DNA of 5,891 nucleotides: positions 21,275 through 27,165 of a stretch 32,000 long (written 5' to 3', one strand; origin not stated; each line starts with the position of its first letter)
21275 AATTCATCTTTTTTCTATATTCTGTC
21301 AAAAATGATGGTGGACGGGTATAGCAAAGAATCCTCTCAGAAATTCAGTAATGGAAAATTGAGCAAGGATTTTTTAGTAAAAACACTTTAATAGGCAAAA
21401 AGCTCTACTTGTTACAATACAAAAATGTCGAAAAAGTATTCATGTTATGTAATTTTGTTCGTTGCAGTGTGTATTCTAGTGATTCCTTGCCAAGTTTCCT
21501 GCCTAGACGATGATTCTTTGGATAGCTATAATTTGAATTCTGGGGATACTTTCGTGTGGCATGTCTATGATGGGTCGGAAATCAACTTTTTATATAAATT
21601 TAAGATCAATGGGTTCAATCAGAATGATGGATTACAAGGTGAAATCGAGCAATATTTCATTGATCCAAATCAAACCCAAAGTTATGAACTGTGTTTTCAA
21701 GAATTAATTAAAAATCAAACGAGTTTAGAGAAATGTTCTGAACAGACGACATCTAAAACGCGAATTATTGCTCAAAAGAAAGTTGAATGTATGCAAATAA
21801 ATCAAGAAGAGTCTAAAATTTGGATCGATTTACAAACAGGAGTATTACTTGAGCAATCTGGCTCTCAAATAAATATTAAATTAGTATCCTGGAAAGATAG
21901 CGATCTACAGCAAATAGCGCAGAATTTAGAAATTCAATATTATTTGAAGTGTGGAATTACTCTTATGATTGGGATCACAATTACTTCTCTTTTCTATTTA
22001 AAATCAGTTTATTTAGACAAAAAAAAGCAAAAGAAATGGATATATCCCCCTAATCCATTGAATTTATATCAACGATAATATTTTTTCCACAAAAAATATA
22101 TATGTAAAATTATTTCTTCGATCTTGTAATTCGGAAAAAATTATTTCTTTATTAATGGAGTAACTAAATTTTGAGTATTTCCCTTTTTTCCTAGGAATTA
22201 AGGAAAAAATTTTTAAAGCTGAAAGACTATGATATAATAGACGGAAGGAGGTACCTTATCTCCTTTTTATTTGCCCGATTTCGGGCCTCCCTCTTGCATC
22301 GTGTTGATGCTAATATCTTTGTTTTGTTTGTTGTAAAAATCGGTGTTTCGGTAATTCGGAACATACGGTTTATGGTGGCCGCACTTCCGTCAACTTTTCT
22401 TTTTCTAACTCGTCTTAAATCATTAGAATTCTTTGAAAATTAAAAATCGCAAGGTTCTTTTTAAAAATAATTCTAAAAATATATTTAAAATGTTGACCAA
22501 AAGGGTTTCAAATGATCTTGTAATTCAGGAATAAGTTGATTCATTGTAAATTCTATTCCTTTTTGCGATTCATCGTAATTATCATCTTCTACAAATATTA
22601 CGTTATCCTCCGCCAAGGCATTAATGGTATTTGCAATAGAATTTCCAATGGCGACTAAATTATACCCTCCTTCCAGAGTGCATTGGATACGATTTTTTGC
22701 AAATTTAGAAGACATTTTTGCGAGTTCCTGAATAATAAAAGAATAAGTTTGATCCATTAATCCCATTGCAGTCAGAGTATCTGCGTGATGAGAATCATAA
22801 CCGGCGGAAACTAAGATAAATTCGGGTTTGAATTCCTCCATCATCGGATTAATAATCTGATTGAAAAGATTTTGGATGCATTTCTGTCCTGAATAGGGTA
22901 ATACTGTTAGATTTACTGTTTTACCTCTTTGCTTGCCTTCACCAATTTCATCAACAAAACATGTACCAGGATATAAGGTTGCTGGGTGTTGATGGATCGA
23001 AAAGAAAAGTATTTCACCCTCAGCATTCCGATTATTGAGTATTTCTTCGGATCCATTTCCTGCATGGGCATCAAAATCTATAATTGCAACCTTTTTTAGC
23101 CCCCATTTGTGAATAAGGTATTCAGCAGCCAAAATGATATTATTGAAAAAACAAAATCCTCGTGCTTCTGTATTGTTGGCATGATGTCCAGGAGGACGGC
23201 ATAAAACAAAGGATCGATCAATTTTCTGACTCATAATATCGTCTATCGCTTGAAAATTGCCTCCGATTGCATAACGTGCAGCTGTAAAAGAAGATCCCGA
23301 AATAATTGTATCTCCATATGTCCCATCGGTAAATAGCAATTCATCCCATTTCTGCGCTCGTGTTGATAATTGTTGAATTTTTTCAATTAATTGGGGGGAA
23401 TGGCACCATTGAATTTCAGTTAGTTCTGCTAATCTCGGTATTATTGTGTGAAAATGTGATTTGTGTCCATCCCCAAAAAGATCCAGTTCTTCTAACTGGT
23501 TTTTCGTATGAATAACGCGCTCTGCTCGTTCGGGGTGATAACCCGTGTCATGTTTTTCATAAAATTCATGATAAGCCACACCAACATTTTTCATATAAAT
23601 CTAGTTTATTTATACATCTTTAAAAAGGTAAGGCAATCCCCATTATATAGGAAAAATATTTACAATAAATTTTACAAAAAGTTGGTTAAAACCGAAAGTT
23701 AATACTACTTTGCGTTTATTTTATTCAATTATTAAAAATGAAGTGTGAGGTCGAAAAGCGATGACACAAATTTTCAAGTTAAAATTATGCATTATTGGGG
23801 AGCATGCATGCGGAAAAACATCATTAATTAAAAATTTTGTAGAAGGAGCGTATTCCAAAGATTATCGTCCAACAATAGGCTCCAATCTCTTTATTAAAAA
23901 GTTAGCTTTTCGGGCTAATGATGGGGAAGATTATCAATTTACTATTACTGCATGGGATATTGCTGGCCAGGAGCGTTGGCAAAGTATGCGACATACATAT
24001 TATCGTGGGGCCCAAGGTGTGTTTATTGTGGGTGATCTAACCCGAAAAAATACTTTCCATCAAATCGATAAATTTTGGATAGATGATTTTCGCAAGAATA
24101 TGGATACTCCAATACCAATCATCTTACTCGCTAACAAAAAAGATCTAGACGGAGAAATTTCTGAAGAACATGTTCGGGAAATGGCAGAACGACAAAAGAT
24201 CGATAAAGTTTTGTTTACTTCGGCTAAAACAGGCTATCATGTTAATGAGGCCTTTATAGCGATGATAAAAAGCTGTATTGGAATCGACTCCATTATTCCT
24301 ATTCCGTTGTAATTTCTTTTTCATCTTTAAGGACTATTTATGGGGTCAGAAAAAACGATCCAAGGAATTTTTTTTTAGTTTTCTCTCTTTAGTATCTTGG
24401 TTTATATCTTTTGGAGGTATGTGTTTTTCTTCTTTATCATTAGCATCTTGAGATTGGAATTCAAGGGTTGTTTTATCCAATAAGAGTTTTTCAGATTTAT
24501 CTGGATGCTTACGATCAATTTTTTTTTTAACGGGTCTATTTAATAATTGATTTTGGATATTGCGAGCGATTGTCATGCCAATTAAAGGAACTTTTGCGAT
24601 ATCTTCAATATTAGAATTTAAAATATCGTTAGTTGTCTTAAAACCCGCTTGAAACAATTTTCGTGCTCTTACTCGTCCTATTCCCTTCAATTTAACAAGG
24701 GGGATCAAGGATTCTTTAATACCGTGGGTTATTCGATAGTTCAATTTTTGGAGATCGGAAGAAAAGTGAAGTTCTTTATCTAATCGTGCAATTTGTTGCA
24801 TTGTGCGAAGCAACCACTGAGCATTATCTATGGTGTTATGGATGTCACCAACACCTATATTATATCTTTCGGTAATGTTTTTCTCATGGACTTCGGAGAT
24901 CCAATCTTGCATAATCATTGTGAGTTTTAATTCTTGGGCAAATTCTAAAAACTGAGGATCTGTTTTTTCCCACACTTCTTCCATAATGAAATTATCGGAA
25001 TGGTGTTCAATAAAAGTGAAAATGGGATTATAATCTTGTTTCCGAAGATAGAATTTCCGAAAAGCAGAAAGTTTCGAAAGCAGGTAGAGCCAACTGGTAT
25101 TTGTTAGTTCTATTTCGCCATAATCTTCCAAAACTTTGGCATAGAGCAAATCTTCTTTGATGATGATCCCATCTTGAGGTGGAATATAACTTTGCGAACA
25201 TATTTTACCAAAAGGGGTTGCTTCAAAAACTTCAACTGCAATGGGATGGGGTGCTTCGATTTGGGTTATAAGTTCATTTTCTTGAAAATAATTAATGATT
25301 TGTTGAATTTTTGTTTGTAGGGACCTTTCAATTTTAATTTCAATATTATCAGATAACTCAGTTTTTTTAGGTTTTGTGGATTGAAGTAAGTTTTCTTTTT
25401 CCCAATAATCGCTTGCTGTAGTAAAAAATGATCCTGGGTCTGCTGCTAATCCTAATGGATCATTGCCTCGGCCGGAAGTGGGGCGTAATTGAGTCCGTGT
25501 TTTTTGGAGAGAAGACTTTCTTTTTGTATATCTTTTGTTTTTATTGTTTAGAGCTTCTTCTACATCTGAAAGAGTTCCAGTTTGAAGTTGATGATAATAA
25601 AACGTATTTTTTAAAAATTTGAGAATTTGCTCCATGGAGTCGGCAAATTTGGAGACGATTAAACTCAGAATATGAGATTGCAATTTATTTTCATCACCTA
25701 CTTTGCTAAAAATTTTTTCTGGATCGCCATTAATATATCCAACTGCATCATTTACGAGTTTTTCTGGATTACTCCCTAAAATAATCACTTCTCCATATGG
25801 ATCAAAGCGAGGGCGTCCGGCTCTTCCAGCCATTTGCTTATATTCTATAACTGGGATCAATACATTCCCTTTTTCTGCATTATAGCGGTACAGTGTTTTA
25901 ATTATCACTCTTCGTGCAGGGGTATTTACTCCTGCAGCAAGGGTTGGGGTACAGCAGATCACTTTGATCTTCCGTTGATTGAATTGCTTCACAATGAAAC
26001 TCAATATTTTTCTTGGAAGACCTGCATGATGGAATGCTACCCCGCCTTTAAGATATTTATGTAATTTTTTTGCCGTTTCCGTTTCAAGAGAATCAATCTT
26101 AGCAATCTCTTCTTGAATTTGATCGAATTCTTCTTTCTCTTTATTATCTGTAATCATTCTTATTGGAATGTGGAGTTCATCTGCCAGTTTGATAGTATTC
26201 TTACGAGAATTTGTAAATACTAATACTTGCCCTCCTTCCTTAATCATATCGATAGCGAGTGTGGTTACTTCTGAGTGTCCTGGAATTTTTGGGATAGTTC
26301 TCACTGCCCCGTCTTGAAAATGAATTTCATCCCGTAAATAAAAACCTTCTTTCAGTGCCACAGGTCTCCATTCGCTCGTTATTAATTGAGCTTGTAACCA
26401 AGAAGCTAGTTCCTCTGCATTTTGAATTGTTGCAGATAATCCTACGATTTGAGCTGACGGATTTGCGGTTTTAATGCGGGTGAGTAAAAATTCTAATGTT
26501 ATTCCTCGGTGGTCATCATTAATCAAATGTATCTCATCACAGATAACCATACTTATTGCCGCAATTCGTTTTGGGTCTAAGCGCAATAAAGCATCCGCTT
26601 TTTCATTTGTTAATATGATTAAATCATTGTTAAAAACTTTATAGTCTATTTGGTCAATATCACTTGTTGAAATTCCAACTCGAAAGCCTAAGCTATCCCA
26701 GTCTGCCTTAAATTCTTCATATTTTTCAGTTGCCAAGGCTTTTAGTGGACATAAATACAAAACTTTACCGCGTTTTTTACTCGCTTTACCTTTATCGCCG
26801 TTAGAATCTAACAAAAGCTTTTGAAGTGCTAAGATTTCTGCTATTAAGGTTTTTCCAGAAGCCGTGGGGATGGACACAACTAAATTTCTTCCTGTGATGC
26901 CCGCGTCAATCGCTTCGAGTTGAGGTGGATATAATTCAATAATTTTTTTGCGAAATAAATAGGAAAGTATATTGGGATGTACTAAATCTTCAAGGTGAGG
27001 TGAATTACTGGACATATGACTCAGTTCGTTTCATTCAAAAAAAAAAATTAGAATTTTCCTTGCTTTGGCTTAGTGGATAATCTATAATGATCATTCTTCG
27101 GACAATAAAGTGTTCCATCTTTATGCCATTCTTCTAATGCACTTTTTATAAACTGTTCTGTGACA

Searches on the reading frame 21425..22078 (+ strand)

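Call 3: search_protein_families(library=pfam, proteins=[window:21425-22078:+], max_evalue=1)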
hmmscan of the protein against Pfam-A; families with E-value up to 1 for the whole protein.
window:21425-22078:+ (217 aa): 1 family
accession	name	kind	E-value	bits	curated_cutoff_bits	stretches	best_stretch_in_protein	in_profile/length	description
PF16390.11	DUF4999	-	0.024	15.2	25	1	1-78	1-70/76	Domain of unknown function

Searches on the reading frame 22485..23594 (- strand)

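Call 3: search_protein_families(library=pfam, proteins=[window:22485-23594:-], max_evalue=1)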
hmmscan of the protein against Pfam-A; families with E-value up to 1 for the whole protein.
window:22485-23594:- (369 aa): 4 families
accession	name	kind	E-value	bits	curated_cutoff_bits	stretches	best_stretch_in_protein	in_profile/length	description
PF00850.24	Hist_deacetyl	-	1.1e-80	271.6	27.9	1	20-327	1-298/298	Histone deacetylase domain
PF07524.19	Bromo_TP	-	0.051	14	24.6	1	260-308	15-62/77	Bromodomain associated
PF17836.7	PglD_N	-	0.12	13.4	23.4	0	317-352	11-46/78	PglD N-terminal domain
PF09754.15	PAC2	-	0.23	11.7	25.8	1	155-177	14-37/215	PAC2 family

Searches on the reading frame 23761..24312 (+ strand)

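Call 5: search_protein_families(library=pfam, proteins=[window:23761-24312:+], max_evalue=0.001)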
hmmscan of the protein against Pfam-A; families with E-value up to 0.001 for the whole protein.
window:23761-24312:+ (183 aa): 3 families
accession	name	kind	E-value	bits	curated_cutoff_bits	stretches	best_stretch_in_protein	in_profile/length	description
PF00071.28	Ras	-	5.9e-38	130.4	21.6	1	8-172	1-160/162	Ras family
PF08477.19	Roc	-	2.4e-27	96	27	1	8-128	1-119/119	Ras of Complex, Roc, domain of DAPkinase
PF00025.27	Arf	-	3.1e-15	56.5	22.3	1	6-167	14-169/174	ADP-ribosylation factor family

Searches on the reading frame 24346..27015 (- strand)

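Call 41: search_protein_families(library=ncbifam, proteins=[window:24346-27015:-], max_evalue=0.01)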
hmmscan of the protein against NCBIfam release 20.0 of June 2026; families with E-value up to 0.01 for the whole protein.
window:24346-27015:- (889 aa): 19 families
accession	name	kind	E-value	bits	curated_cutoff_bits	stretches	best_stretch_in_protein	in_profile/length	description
NF002654.0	PRK02362.1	equivalog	6.5e-216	719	887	2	10-513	5-490/739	ATP-dependent DNA helicase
NF001308.0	PRK00254.1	equivalog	5.2e-161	537.4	1216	2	13-478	9-448/720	ATP-dependent DNA helicase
NF040935.1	helicase_Hel308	equivalog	1.2e-144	483.1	1200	2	13-489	12-475/704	ATP-dependent DNA helicase Hel308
NF002251.0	PRK01172.1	equivalog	8.8e-137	457.1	891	2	10-507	5-469/674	ATP-dependent DNA helicase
TIGR04121.1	DEXH_lig_assoc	equivalog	4.6e-30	104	850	1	19-274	5-261/804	ligase-associated DNA damage response DEXH box helicase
NF010338.0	PRK13767.1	equivalog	1.9e-21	76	849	1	12-289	19-313/877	ATP-dependent helicase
NF007284.0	PRK09751.1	equivalog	2.6e-13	48.2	1496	1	42-209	44-229/1538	ATP-dependent helicase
TIGR03817.1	DECH_helic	hypoth_equivalog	4.9e-09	35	874.1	1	10-138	19-137/742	helicase/secretion neighborhood putative DEAH-box helicase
TIGR00614.1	recQ_fam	subfamily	1.8e-07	30.4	219.8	0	327-401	254-319/470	RecQ family ATP-dependent DNA helicase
NF053710.1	RNA_heli_RhlE2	exception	3.6e-05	22.3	925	1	30-109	26-106/635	RNA helicase RhlE2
NF053636.1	DDHlcsCsdAPsy1082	equivalog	5.9e-05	21.8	890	0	14-96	12-88/512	DEAD/DEAH box helicase CsdA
NF008279.0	PRK11057.1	equivalog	0.00031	19.3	1015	0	314-401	252-329/608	ATP-dependent DNA helicase RecQ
TIGR00575.1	dnlj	equivalog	0.00051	18.6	444.45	1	774-841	501-567/652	NAD-dependent DNA ligase LigA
NF009401.0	PRK12766.1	equivalog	0.00054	19.7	239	1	773-852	12-91/238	50S ribosomal protein L32e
TIGR01389.1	recQ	equivalog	0.0018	16.8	640.2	0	325-401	250-317/591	DNA helicase RecQ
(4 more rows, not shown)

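Call 42: search_protein_families(library=pfam, proteins=[window:24346-27015:-], max_evalue=0.001)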
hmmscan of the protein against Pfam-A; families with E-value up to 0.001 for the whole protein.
window:24346-27015:- (889 aa): 6 families
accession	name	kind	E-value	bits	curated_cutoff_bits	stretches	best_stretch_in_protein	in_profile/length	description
PF00270.35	DEAD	-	1.6e-29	103.2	26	1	30-202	2-166/167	DEAD/DEAH box helicase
PF21280.2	Helicase_dom4_arc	-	2.9e-28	98.7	27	1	642-765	3-125/125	Archaeal helicase, domain 4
PF00271.37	Helicase_C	-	7.4e-13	49.2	23.5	1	312-402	30-109/110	Helicase conserved C-terminal domain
PF14520.12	HHH_5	-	2.9e-08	34.5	27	1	773-823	4-54/57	Helix-hairpin-helix domain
PF20470.4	HTH_61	-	3.5e-05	24.5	24.3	1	428-488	19-81/92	Helix-turn-helix domain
PF00633.29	HHH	-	0.00062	19.9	24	0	773-788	13-28/30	Helix-hairpin-helix motif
